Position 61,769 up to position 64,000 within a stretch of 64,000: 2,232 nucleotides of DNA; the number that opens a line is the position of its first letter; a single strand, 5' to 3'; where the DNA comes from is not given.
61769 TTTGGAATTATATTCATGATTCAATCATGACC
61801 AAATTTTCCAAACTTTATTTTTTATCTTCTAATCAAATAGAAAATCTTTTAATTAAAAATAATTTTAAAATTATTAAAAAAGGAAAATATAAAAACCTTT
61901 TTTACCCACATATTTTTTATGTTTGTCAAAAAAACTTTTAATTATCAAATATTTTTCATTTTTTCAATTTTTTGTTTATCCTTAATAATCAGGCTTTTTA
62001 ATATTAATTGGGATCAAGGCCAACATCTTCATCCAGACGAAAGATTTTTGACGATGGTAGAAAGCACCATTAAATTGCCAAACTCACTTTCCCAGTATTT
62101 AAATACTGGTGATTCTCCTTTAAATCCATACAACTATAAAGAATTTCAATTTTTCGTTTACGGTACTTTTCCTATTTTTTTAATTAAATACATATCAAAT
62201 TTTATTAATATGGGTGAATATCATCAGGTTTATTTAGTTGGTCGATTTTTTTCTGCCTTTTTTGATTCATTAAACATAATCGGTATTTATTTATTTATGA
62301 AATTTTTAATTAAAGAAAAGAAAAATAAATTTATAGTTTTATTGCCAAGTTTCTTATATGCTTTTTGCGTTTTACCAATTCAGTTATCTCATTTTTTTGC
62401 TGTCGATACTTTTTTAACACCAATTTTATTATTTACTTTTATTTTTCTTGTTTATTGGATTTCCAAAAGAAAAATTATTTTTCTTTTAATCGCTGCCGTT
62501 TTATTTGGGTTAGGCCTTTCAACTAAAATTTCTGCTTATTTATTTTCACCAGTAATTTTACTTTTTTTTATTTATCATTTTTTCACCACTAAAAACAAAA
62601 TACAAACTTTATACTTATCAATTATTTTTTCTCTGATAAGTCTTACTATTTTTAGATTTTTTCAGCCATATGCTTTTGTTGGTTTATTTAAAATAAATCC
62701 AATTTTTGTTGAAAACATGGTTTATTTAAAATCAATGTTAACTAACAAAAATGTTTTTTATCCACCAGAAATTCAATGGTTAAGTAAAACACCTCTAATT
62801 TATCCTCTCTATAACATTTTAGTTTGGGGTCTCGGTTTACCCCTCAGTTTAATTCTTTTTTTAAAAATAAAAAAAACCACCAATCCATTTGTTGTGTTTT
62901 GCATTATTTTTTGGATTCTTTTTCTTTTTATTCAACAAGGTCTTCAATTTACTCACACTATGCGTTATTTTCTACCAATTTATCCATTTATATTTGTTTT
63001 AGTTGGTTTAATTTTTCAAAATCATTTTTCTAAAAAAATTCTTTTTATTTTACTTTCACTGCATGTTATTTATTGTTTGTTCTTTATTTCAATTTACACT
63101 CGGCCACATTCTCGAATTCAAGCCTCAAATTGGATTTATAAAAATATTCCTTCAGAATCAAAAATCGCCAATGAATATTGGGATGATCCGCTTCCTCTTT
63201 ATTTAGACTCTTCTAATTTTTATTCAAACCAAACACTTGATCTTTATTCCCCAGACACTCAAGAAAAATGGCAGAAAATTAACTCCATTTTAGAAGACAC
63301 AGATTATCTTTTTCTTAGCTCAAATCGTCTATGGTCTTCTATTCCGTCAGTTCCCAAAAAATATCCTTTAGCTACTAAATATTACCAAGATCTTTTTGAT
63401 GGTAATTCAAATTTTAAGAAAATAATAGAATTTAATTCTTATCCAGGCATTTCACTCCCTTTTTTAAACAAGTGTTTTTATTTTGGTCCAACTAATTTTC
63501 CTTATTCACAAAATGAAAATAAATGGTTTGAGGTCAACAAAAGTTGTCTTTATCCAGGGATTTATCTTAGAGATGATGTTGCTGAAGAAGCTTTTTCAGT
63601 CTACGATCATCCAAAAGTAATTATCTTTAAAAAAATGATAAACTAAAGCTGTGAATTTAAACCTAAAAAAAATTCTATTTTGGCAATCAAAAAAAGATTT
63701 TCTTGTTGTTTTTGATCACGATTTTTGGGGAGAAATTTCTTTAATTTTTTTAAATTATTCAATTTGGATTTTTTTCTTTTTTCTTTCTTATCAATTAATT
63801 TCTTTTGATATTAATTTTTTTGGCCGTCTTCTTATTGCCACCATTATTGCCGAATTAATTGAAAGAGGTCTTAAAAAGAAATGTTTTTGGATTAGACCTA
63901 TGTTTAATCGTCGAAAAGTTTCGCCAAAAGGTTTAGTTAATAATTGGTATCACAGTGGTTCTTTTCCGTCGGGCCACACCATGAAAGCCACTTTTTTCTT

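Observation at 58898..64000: UbiA DPPR-synthase-like prenyltransferase, two GT-C glycosyltransferases, methyltransferase and PAP2 phosphatase cluster: polyprenyl-phosphate-pentose glycan pathway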

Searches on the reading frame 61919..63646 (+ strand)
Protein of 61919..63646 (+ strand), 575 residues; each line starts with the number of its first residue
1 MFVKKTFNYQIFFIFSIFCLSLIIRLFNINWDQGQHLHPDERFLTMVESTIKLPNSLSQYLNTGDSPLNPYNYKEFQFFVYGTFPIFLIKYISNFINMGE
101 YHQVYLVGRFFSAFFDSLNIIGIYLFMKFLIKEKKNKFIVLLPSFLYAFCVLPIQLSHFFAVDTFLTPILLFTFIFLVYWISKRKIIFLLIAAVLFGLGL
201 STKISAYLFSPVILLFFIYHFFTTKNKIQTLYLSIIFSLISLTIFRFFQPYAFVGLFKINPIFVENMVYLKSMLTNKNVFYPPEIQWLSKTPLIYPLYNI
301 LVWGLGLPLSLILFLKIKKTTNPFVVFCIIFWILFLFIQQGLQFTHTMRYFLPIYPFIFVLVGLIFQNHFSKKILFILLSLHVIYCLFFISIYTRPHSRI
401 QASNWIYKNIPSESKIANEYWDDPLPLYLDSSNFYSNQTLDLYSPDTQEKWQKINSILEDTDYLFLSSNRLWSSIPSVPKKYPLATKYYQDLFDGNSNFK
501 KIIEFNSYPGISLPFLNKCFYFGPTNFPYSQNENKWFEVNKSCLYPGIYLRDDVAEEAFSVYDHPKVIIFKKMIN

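Call 7: search_protein_families(library=pfam, proteins=[window:61919-63646:+], max_evalue=0.01)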
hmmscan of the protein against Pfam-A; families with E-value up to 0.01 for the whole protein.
window:61919-63646:+ (575 aa): 2 families
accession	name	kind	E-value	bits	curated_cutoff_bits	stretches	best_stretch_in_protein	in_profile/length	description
PF13231.12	PMT_2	-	2.3e-08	34.8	26.1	1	107-240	23-154/160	Dolichyl-phosphate-mannose-protein mannosyltransferase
PF02366.24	PMT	-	5.9e-05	23.2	22.7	1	94-243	67-229/245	Dolichyl-phosphate-mannose-protein mannosyltransferase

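Call 8: search_protein_families(library=ncbifam, proteins=[window:61919-63646:+], max_evalue=0.01)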
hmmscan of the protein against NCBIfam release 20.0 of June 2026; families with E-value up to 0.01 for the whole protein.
window:61919-63646:+ (575 aa): 0 families

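Call 10: find_encoding_contigs(protein=window:61919-63646:+, flank=10000, max_places=6)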
Protein window:61919-63646:+ (575 aa): 2 contigs read that carry it; 2 places shown.
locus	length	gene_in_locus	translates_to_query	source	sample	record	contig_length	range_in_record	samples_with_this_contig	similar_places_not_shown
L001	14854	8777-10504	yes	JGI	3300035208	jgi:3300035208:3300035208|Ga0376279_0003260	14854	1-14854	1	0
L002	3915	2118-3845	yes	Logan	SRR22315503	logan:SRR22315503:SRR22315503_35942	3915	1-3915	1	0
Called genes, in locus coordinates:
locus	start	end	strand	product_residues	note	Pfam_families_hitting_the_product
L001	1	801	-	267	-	?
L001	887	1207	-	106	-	PF01649:Ribosomal_S20p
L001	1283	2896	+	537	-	PF03023:MurJ, PF01554:MatE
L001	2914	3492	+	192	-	-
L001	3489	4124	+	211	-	-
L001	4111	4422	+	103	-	-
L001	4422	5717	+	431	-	PF19077:Big_13 (weak)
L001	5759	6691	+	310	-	PF01040:UbiA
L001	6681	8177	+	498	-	PF02366:PMT, PF13231:PMT_2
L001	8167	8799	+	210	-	PF13489:Methyltransf_23, PF05175:MTS, PF02353:CMAS, PF13847:Methyltransf_31, PF08241:Methyltransf_11, PF08242:Methyltransf_12, PF13649:Methyltransf_25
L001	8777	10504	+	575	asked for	PF13231:PMT_2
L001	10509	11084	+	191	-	PF01569:PAP2, PF14378:PAP2_3 (weak)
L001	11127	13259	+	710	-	PF10060:DUF2298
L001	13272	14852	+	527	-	?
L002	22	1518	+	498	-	PF02366:PMT, PF13231:PMT_2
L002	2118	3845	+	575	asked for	PF13231:PMT_2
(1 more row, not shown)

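Call 33: search_protein_families(library=pfam, proteins=[L001:11127-13259:+], max_evalue=0.001)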
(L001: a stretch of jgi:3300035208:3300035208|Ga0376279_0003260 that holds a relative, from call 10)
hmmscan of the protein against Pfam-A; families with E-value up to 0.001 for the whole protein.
L001:11127-13259:+ (710 aa): 1 family
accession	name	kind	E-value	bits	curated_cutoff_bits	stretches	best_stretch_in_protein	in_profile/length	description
PF10060.15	DUF2298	-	5.3e-90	303.1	27.8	2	48-455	1-390/488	Uncharacterized membrane protein (DUF2298)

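Call 35: search_solved_structures(query=window:61919-63646:+, max_evalue=1)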
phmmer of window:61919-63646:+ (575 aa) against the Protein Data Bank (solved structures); distinct sequences matched with E-value up to 1: 0.

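Call 36: search_solved_structures(query=L001:10509-11084:+, max_evalue=1)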
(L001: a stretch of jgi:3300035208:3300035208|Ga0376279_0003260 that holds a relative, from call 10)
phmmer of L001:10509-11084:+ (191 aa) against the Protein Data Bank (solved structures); distinct sequences matched with E-value up to 1: 2.
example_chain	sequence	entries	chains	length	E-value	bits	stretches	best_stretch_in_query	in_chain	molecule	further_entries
7f18_A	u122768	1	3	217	0.12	15.5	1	101-160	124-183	Acid phosphatase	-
7f17_A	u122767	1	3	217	0.25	14.4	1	101-160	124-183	Acid phosphatase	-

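Call 37: search_protein_families(library=pfam, proteins=[L001:10509-11084:+], max_evalue=0.05)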
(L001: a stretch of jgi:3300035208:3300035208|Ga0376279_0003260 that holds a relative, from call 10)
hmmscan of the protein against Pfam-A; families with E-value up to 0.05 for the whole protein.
L001:10509-11084:+ (191 aa): 3 families
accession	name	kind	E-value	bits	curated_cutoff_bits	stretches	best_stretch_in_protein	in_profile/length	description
PF01569.27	PAP2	-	1.7e-09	37.9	27.2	1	59-172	4-126/130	PAP2 superfamily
PF14378.12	PAP2_3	-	3.6e-06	27.4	27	1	95-164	119-188/190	PAP2 superfamily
PF14360.12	PAP2_C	-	0.00034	21.6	27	1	107-167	8-72/74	PAP2 superfamily C-terminal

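Call 44: search_solved_structures(query=A3, max_evalue=10)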
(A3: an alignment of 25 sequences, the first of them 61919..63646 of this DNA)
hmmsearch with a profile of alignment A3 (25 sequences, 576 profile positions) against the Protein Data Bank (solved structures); distinct sequences matched with E-value up to 10: 3.
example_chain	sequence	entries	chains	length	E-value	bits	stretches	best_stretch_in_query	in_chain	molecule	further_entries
9sed_A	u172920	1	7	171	1.7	10.7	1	136-216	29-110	Small-conductance mechanosensitive channel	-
8wef_A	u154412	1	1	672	2.6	10.1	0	438-500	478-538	MALE DISCOVERER 1-INTERACTING RECEPTOR-LIKE KINASE 2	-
8weh_A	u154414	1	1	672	2.6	10.1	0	438-500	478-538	MALE DISCOVERER 1-INTERACTING RECEPTOR-LIKE KINASE 2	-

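Call 54: search_protein_families(library=ncbifam, proteins=[L001:10509-11084:+, L001:11127-13259:+], max_evalue=0.001)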
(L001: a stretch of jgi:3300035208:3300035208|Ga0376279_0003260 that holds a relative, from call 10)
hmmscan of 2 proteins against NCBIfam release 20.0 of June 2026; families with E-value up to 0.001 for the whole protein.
L001:10509-11084:+ (191 aa): 2 families
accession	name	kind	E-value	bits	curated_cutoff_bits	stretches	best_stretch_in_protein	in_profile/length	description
NF047884.1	UdeprDiPSep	equivalog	5.8e-06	26.3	250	1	60-167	77-183/188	undecaprenyl-diphosphatase SepP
NF008813.0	PRK11837.1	equivalog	4.2e-05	23.6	229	1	102-181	102-181/202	undecaprenyl-diphosphate phosphatase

L001:11127-13259:+ (710 aa): 1 family
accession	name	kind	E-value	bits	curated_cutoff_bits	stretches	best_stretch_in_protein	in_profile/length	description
TIGR03662.1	Chlor_Arch_YYY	subfamily_domain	9.1e-139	464.3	300.25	2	5-446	2-424/727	chlor_Arch_YYY domain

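Call 71: search_solved_structures(query=A5, max_evalue=10)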
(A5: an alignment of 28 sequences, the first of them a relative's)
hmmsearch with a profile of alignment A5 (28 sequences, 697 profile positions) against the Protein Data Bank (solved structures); distinct sequences matched with E-value up to 10: 2.
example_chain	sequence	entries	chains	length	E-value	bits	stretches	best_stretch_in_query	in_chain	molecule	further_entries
4pf1_A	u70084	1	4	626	0.47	12.2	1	567-630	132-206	Peptidase S15/CocE/NonD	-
1mpx_A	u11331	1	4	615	2.7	9.7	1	569-628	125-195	alpha-amino acid ester hydrolase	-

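Call 72: find_homologous_proteins(query=L001:11127-13259:+, max_evalue=0.00001)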
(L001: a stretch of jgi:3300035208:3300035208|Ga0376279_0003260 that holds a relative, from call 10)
Query L001:11127-13259:+ (710 aa): 3350 proteins with E <= 0.00001 among 8000 candidates; the best 120 are listed.
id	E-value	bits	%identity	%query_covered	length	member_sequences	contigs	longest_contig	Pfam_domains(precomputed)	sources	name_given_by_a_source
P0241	0.0e+0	1464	100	93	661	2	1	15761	PF10060.16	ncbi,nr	ncbi:MAG: DUF2298 domain-containing protein, partial [Candidatus Shapirobacteria bacterium]|nr:DUF22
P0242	0.0e+0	1340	86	100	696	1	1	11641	PF10060.16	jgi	-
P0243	0.0e+0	1296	81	100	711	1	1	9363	PF10060.16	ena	-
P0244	0.0e+0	1234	79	100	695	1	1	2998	PF10060.16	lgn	-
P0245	0.0e+0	1232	77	100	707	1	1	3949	PF10060.16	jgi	jgi:uncharacterized membrane protein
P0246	0.0e+0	1228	76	100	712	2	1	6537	PF10060.16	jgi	-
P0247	0.0e+0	1213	77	100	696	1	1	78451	PF10060.16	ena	-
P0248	0.0e+0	1212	76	100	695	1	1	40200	PF10060.16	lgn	-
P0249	0.0e+0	1212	77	95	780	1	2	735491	PF10060.16,PF01476.27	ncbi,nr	ncbi:MAG: DUF2298 domain-containing protein [Candidatus Shapirobacteria bacterium]|nr:DUF2298 domain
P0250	0.0e+0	1207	77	92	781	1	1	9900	PF10060.16,PF23457.2,PF01476.27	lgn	-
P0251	0.0e+0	1203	77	100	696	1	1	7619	PF10060.16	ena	-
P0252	0.0e+0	1198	76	100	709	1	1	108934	PF10060.16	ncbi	-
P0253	0.0e+0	1195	75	100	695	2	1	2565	PF10060.16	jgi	jgi:uncharacterized membrane protein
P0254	0.0e+0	1194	75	100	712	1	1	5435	PF10060.16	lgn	-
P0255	0.0e+0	1192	75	100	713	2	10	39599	PF10060.16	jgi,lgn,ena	jgi:uncharacterized membrane protein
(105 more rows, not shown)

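Call 84: predict_structure(alignment_id=A6)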
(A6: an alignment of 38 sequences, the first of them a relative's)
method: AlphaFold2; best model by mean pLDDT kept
length: 696 residues; sequences in the alignment: 38
mean_pLDDT: 79.6   pTM: 0.86
mean pLDDT of the five models: 79.6, 77.9, 74.6, 74.6, 73.3
residues with pLDDT >= 90: 279; 70-90: 246; 50-70: 99; < 50: 72
segments of 3 or more residues with pLDDT < 50: 126-132, 157-160, 272-294, 404-415, 478-489, 597-600, 619-624
pLDDT, mean of each block of 10 residues (from residue 1): 87 96 94 96 95 91 93 94 92 95 96 90 57 65 85 54 71 93 84 92 97 90 94 74 78 87 71 42 41 52 62 95 85 93 82 86 92 90 93 80 46 50 67 83 74 91 89 58 43 71 93 89 92 84 53 69 78 89 86 53 76 59 58 88 91 89 84 91 92 92
secondary structure, 60 per line:
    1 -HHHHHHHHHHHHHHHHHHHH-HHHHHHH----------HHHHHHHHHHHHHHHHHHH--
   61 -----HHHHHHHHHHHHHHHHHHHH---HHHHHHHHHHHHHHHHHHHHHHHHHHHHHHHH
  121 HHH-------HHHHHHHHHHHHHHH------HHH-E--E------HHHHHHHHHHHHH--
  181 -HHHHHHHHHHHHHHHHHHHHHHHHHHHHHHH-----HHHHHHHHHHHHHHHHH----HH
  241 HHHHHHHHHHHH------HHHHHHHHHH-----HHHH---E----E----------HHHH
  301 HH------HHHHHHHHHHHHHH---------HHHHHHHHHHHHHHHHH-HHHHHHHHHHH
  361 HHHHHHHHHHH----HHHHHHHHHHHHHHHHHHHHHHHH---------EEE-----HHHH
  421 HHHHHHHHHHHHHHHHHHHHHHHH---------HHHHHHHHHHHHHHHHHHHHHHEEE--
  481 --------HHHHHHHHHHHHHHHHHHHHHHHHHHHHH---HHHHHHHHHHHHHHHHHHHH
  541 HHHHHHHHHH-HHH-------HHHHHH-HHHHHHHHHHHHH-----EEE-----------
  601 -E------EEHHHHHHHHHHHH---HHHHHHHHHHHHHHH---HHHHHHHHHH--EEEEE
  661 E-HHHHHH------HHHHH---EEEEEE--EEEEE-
elements in order (helices of 4 or more, strands of 3 or more residues): H2-21 H23-29 H40-58 H66-85 H89-123 H131-145 H166-178 H182-212 H218-234 H239-252 H259-268 H274-277 H297-302 H309-322 H332-348 H350-371 H376-399 E409-411 H417-444 H454-475 E476-478 H489-517 H521-550 H562-567 H569-581 E587-589 H611-622 H626-640 H644-653 E656-661 H663-668 H675-679 E683-688 E691-695

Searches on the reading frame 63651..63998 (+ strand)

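Call 7: search_protein_families(library=pfam, proteins=[window:63651-63998:+], max_evalue=0.01)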
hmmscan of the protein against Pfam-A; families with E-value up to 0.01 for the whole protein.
window:63651-63998:+ (116 aa): 1 family
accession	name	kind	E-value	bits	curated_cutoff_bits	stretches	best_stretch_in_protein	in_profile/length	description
PF01569.27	PAP2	-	0.0022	18.2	27.2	1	59-115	4-61/130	PAP2 superfamily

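Call 8: search_protein_families(library=ncbifam, proteins=[window:63651-63998:+], max_evalue=0.01)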
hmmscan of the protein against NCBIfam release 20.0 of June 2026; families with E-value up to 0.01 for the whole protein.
window:63651-63998:+ (116 aa): 0 families
